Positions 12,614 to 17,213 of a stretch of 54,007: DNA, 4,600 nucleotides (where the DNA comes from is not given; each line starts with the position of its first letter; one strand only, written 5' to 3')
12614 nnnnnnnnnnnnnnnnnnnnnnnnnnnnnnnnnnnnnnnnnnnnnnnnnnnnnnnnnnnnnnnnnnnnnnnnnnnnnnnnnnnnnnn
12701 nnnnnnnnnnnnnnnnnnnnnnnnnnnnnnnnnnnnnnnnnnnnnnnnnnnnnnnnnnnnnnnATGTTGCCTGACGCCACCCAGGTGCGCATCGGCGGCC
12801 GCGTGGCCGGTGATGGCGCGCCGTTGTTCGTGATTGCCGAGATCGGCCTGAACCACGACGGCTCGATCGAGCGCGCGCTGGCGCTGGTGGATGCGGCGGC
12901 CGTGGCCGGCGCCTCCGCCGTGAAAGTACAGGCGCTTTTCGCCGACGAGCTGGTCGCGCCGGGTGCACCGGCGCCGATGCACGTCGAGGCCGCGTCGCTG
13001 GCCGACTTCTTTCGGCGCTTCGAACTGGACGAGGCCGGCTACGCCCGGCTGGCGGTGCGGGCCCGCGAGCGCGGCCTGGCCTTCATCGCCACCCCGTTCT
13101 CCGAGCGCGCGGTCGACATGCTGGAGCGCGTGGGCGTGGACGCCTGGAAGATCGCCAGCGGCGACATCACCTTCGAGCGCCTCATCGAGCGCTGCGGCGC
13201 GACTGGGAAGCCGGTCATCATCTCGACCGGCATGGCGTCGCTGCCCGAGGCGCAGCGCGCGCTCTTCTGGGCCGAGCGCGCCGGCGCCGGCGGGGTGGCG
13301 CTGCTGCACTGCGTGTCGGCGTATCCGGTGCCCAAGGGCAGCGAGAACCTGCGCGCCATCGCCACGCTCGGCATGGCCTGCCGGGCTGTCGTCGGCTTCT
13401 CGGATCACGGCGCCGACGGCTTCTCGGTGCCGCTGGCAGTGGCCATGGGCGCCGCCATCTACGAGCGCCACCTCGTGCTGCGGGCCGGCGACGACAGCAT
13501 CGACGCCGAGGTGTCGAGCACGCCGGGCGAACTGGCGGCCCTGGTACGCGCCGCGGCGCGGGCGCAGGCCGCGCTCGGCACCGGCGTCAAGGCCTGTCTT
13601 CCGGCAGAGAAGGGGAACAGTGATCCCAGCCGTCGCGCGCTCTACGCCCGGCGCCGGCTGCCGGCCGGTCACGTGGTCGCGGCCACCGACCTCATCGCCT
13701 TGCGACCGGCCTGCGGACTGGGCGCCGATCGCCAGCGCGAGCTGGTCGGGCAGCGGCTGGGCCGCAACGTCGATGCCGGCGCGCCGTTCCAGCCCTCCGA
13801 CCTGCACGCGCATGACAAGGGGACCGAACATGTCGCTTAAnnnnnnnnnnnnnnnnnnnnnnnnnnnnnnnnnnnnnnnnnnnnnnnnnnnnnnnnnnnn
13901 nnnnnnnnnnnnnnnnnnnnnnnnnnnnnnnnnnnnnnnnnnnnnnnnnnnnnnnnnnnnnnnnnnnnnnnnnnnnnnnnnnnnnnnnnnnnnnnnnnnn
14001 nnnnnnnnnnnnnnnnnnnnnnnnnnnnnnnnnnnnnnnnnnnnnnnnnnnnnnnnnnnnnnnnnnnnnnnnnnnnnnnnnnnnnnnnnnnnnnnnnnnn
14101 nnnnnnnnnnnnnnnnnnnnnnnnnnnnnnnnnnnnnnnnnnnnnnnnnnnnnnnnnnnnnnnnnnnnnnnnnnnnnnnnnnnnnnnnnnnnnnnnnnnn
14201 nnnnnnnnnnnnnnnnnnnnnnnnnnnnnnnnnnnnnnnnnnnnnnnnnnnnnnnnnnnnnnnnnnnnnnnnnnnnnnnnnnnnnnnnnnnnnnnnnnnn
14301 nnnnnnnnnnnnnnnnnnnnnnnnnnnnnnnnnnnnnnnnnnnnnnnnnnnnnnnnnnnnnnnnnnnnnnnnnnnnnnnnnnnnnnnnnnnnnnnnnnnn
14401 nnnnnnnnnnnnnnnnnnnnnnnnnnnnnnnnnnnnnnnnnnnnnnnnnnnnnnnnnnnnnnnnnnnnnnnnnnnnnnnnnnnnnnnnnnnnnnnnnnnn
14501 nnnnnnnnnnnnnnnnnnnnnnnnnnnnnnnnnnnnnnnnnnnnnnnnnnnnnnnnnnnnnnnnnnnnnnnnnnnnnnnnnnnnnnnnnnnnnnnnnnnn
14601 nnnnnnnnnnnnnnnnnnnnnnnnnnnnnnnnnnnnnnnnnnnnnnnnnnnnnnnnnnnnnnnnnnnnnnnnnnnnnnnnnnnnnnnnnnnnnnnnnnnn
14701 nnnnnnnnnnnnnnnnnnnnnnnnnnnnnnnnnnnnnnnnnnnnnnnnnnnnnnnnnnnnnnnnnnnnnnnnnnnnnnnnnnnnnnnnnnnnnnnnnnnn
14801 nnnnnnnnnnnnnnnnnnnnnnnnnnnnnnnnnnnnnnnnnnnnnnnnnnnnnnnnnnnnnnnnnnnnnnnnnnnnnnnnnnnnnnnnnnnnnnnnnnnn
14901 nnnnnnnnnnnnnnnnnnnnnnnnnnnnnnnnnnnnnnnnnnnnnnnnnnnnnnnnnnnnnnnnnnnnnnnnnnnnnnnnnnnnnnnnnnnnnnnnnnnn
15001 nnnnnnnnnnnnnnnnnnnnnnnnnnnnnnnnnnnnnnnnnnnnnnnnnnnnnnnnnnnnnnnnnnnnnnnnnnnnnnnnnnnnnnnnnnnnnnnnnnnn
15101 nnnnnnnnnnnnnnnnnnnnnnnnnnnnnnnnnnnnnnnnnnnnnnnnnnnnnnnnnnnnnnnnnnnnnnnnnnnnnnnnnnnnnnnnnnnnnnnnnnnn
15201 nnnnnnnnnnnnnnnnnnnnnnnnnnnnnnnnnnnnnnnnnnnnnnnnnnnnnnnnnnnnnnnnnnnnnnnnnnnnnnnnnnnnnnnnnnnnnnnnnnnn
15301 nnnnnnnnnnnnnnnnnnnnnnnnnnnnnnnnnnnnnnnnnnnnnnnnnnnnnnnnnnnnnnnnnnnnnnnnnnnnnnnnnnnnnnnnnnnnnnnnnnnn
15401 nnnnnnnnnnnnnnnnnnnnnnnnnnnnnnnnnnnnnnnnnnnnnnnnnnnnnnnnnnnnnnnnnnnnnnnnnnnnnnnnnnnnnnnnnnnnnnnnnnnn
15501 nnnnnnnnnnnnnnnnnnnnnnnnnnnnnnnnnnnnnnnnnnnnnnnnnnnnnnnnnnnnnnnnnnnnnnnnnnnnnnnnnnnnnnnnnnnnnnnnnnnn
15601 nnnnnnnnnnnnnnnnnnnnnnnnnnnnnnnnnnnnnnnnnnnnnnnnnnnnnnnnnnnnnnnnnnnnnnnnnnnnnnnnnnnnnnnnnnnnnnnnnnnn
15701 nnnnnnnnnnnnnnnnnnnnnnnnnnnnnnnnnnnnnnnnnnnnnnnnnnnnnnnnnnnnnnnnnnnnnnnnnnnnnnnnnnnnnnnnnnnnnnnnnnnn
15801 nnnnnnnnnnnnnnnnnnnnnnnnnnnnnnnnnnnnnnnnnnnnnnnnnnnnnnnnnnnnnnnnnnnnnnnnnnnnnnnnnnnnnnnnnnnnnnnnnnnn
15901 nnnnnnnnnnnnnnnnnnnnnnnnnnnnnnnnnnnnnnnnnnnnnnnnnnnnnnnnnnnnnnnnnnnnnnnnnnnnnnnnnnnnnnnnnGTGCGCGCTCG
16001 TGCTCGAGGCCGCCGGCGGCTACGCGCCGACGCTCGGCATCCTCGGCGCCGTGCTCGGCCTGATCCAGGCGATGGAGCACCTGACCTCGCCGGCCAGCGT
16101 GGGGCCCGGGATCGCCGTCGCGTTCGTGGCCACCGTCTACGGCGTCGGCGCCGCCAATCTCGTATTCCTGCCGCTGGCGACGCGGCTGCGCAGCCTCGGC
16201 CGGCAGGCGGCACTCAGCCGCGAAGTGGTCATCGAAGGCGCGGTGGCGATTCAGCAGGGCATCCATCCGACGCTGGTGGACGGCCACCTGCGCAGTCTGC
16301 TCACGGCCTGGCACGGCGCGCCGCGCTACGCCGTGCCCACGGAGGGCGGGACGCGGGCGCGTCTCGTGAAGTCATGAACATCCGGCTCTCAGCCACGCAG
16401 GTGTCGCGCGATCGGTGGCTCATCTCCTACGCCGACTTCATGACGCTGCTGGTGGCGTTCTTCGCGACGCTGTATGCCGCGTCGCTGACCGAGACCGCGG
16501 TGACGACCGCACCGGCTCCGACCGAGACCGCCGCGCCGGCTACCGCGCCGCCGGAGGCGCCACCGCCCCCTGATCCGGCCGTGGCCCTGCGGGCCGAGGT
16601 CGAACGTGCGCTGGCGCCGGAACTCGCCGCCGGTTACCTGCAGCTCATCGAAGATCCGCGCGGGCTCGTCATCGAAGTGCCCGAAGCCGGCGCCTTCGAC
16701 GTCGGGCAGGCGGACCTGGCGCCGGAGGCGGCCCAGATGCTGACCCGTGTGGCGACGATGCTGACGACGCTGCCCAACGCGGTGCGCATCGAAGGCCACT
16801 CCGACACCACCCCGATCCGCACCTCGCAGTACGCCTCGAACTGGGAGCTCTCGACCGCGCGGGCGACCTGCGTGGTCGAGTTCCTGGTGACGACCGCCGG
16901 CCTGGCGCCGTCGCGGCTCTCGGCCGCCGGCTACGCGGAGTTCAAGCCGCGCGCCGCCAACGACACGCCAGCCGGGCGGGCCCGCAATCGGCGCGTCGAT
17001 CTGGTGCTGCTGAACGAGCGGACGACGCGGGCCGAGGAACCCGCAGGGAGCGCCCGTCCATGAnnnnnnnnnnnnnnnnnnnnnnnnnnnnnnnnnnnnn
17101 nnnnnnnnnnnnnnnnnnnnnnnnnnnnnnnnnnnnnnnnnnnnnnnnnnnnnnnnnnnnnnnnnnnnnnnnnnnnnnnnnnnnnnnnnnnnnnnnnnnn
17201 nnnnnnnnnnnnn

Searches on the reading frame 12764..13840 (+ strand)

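Call 12: search_protein_families(library=pfam, proteins=[window:12764-13840:+], max_evalue=0.001)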
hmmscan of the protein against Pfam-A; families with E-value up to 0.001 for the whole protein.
window:12764-13840:+ (358 aa): 2 families
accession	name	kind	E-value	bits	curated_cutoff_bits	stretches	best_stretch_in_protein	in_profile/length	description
PF03102.20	NeuB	-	1.4e-61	208.5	22.1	1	41-276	1-241/241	NeuB family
PF08666.17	SAF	-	9.7e-07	29.7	21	1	291-347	2-62/63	SAF domain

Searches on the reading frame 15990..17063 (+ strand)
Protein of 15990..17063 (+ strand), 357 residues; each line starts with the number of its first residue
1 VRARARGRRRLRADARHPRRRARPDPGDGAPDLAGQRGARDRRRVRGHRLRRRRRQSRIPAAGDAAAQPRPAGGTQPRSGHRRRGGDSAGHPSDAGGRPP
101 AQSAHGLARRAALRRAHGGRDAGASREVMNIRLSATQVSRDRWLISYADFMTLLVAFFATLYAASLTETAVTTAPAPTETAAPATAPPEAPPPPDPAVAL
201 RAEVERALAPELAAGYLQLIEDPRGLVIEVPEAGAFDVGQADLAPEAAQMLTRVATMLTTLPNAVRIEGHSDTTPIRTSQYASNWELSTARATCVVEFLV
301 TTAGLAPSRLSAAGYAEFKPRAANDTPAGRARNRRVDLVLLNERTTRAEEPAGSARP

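Call 46: search_protein_families(library=pfam, proteins=[window:15990-17063:+], max_evalue=0.1)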
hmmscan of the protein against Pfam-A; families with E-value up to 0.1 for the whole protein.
window:15990-17063:+ (357 aa): 2 families
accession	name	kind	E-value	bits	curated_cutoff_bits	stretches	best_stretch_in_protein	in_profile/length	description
PF00691.25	OmpA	-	1.3e-18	67.6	27.2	1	236-334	2-98/98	OmpA family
PF13677.11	MotB_plug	-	1.5e-09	37.7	24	1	140-168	15-43/58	Membrane MotB of proton-channel complex MotA/MotB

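Call 86: search_protein_families(library=ncbifam, proteins=[window:15990-17063:+], max_evalue=0.001)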
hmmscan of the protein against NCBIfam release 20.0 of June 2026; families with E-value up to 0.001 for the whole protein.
window:15990-17063:+ (357 aa): 38 families (the best 25 are shown)
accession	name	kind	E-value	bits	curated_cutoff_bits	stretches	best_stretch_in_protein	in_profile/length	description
NF006541.1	PRK09038.1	equivalog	2.1e-53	181.6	283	2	201-343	110-251/253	flagellar motor protein MotD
NF006508.0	PRK08944.1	subfamily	3.7e-44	151.2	259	2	202-350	149-297/304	MotB family protein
NF005382.1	PRK06925.1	equivalog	2.6e-36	126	264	1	221-340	104-223/225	flagellar motor protein MotS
NF005195.1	PRK06667.1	equivalog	3.4e-36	125.2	300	1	207-344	97-239/241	flagellar motor protein MotB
NF005444.0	PRK07033.1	equivalog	1.5e-34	119.7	520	1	151-350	238-431/438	DotU family type VI secretion system protein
NF005831.1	PRK07734.1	equivalog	2.7e-34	119.1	301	2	223-341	130-249/250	flagellar motor protein MotB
TIGR03350.1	type_VI_ompA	equivalog_domain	1e-32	112.9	139.8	1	204-339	2-136/137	type VI secretion system protein TssL, long form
NF005236.0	PRK06742.1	equivalog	7.2e-28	97.6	312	1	225-338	108-221/225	flagellar motor protein MotS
NF006542.0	PRK09039.1-1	equivalog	2e-27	96.4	388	1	236-340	511-624/627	peptidoglycan -binding protein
NF005999.0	PRK08126.1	subfamily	5.9e-26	91.2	571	1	145-339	241-429/432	hypothetical protein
NF006285.1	PRK08457.1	equivalog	1.6e-24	87.1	250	2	220-342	110-232/253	flagellar motor protein MotB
NF053611.1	YiaD_Gzip_OmpA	equivalog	3.2e-24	85.8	175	1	205-339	75-205/206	YiaD family glycine zipper/OmpA-like lipoprotein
NF006543.0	PRK09039.1-2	equivalog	3.6e-24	86.2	305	1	236-340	236-347/350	peptidoglycan -binding protein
NF004651.0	PRK05996.1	equivalog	4.3e-23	82.5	342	1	178-342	257-421/424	MotB family protein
NF006545.0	PRK09039.1-4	equivalog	5.7e-23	82.1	372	1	236-340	228-339/342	peptidoglycan -binding protein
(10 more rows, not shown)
